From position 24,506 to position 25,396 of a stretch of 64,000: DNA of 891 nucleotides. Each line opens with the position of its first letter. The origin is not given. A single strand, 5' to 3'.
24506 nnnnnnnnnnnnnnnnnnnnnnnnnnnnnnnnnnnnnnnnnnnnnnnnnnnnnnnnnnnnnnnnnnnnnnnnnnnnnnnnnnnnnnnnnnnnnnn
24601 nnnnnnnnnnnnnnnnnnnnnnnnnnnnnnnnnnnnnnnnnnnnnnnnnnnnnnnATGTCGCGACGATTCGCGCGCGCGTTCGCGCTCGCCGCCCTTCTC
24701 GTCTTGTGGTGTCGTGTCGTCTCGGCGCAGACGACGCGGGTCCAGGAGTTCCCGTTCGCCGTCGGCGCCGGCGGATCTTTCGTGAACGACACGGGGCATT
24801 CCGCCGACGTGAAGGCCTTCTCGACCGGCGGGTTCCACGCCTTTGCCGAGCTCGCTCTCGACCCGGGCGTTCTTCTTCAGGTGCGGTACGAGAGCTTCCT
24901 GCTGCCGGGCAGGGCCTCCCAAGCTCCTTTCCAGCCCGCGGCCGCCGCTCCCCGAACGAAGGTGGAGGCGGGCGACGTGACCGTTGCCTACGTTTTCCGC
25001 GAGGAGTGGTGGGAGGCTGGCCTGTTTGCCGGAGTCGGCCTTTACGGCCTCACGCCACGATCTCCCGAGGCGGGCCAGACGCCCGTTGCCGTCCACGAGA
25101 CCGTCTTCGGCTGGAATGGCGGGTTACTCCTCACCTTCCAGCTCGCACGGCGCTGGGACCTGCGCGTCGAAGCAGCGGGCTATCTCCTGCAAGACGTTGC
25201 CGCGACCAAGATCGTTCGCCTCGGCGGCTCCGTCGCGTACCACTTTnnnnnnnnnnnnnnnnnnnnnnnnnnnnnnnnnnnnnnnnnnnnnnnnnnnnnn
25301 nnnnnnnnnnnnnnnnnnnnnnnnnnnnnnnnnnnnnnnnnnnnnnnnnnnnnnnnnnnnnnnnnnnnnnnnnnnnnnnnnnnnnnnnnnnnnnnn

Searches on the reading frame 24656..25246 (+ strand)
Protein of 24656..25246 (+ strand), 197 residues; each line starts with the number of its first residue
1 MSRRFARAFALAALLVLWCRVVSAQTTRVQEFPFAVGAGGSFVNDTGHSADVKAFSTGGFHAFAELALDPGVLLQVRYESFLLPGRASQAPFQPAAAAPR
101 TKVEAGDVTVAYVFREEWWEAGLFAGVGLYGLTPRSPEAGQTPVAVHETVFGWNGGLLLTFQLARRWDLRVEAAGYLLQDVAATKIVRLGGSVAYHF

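Call 50: search_protein_families(library=pfam, proteins=[window:24656-25246:+], max_evalue=0.001)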
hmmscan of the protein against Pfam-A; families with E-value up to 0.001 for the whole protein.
window:24656-25246:+ (197 aa): 1 family
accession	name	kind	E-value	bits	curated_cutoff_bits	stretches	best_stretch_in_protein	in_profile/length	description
PF13505.12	OMP_b-brl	-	5.4e-05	23.9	28.7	1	21-197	8-175/175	Outer membrane protein beta-barrel domain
